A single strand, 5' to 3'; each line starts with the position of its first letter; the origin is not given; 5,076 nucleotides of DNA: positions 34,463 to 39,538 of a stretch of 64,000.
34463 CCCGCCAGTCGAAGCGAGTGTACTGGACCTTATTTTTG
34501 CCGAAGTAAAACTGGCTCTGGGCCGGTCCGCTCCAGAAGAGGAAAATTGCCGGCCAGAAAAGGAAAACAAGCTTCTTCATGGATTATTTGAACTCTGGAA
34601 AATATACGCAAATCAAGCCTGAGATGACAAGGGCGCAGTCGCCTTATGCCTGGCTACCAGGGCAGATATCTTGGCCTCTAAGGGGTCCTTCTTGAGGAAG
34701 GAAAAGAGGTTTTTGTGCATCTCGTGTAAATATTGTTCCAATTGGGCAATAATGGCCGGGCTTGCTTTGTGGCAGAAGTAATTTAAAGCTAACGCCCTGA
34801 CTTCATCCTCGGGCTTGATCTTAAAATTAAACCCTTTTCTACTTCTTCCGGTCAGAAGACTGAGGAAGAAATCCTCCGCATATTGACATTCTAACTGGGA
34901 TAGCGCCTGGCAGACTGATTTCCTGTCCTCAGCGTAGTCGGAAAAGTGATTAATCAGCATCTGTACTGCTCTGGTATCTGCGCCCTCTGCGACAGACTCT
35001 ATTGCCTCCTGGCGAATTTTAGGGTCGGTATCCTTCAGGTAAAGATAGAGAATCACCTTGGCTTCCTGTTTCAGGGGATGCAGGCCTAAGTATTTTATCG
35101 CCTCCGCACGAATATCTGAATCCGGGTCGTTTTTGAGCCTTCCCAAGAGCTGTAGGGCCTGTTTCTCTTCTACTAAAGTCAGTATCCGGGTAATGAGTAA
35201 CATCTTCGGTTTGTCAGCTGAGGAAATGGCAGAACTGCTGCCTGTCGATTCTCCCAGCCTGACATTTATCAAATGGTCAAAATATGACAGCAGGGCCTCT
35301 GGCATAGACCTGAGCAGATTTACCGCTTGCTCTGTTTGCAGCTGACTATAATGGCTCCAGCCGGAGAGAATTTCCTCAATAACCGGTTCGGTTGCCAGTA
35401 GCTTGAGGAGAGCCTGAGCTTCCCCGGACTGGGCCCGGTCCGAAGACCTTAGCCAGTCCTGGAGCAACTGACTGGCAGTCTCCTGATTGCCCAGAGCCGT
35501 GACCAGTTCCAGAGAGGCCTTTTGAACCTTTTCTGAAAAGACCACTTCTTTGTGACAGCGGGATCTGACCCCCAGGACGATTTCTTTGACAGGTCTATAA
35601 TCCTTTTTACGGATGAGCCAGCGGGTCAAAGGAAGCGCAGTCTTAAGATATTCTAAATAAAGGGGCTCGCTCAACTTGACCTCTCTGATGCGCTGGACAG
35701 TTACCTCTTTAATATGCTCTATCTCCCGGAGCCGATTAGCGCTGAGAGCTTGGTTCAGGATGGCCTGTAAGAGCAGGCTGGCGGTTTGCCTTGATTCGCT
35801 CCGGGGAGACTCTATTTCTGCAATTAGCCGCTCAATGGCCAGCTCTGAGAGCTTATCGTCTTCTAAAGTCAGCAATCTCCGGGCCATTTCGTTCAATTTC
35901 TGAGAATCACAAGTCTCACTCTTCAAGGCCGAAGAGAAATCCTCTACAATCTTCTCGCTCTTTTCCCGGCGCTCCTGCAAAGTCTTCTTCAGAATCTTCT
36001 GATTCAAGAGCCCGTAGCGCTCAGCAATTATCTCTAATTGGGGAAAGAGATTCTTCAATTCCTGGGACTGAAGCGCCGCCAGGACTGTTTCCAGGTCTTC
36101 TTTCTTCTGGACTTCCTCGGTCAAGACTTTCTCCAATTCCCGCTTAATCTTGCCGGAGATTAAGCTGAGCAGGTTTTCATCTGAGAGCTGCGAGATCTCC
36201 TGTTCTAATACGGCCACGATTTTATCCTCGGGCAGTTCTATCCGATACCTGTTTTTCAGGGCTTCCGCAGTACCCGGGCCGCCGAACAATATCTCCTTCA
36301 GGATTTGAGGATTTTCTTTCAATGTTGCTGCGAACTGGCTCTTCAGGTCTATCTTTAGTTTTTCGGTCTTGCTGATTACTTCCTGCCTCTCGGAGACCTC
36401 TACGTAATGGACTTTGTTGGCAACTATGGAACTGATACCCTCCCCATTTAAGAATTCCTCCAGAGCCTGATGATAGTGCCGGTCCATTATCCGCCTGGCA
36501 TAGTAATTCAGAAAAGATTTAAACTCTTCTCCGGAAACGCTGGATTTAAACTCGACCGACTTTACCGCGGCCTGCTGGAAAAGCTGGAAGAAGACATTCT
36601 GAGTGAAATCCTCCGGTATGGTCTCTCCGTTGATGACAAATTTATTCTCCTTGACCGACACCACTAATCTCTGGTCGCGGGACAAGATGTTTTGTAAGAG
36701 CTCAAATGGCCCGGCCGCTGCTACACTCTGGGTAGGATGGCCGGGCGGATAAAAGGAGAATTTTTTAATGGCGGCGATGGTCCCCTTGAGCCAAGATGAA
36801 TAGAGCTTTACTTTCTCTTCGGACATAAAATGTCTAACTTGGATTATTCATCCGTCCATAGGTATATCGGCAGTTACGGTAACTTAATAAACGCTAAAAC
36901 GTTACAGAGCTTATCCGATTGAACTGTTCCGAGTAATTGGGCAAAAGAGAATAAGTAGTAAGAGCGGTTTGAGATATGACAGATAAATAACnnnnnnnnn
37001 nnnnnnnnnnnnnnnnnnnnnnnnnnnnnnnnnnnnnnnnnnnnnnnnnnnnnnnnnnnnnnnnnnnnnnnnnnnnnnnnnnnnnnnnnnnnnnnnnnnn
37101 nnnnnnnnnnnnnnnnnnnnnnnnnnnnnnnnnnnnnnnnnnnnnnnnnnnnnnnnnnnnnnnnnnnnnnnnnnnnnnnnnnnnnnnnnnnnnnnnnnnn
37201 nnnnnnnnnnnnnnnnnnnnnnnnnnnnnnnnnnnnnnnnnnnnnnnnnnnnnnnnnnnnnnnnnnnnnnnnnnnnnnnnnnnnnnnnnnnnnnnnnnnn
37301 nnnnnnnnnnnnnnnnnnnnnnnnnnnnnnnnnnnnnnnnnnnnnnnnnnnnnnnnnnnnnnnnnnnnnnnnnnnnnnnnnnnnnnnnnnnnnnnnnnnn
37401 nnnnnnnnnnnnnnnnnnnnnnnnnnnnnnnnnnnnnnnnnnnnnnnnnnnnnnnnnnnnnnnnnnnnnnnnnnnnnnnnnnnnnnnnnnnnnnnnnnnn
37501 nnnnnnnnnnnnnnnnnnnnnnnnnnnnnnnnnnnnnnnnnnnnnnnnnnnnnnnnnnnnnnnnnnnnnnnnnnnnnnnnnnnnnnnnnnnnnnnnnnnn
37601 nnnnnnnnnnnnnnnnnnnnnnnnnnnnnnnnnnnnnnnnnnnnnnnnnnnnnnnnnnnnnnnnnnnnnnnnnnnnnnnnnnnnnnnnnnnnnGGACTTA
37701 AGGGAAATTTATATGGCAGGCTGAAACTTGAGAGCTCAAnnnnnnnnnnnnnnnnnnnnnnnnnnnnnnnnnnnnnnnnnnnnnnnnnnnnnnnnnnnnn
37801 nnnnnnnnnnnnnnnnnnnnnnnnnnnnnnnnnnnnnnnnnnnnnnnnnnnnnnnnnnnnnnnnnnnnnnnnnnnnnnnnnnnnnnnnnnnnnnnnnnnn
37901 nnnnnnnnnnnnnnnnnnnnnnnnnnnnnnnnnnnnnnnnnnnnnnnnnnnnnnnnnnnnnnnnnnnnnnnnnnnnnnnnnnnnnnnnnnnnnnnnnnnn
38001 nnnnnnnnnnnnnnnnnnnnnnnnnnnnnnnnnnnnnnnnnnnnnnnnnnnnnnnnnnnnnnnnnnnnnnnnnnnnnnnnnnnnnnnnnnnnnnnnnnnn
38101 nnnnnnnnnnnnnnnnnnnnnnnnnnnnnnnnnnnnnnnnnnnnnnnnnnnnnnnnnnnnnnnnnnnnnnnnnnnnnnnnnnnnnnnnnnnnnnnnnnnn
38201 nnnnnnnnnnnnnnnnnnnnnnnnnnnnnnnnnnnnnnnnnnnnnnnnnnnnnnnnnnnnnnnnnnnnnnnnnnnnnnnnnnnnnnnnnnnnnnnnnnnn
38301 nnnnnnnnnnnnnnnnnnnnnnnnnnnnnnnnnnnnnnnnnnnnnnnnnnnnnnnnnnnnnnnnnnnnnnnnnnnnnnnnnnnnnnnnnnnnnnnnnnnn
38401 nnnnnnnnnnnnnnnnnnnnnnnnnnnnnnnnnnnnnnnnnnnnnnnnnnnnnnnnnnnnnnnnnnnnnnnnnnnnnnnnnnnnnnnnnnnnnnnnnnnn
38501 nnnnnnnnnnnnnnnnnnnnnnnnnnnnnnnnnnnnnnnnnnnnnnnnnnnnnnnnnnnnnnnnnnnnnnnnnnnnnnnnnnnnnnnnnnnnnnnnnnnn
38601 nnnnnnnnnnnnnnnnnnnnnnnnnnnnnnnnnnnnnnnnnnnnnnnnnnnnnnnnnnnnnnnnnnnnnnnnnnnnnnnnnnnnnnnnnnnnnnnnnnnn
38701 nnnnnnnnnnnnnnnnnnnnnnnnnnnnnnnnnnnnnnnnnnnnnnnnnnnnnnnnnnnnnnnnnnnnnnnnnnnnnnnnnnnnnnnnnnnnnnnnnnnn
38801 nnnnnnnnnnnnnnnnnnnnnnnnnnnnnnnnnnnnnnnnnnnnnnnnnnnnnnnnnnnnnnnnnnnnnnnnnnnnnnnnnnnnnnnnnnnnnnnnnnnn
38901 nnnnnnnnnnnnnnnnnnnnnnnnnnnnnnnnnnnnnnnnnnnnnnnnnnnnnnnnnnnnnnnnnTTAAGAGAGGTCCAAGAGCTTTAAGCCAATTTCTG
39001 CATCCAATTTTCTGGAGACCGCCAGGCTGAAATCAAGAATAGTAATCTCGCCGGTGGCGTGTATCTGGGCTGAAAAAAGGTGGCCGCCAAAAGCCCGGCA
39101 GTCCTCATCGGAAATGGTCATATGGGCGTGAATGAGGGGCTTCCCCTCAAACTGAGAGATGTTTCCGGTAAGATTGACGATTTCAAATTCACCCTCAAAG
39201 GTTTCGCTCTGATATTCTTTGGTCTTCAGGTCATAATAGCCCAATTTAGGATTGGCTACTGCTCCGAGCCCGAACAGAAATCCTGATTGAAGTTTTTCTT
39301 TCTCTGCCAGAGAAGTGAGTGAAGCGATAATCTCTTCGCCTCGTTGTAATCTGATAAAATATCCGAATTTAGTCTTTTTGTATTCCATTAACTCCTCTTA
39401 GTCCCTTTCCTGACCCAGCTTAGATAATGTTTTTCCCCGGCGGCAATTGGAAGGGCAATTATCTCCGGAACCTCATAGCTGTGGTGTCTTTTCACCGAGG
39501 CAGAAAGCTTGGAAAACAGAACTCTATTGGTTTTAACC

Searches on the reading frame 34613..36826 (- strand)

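Call 69: search_protein_families(library=ncbifam, proteins=[window:34613-36826:-], max_evalue=1e-10)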
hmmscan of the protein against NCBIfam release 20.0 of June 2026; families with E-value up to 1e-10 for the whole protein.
window:34613-36826:- (737 aa): 0 families

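Call 74: search_protein_families(library=pfam, proteins=[window:34613-36826:-], max_evalue=0.001)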
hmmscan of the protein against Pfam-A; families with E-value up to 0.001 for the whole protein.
window:34613-36826:- (737 aa): 2 families
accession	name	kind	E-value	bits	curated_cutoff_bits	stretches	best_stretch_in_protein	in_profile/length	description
PF13646.12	HEAT_2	-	4.8e-11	43.2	27.7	1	560-642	4-87/88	HEAT repeats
PF02985.28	HEAT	-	0.00035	21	23.5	0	594-613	6-25/31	HEAT repeat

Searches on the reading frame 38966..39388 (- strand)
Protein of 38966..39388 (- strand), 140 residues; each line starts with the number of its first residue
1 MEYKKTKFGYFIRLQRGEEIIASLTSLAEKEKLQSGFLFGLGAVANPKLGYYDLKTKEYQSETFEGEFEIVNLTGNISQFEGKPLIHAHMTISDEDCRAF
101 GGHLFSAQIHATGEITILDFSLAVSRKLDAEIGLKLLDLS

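Call 69: search_protein_families(library=ncbifam, proteins=[window:38966-39388:-], max_evalue=1e-10)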
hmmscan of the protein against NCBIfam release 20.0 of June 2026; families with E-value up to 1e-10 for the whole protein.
window:38966-39388:- (140 aa): 0 families

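Call 74: search_protein_families(library=pfam, proteins=[window:38966-39388:-], max_evalue=0.001)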
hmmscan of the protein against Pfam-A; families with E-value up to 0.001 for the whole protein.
window:38966-39388:- (140 aa): 1 family
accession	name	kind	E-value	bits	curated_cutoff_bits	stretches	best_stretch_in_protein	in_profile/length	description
PF03479.20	PCC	-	4.4e-32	111.3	25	1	10-120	3-115/117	Plants and Prokaryotes Conserved (PCC) domain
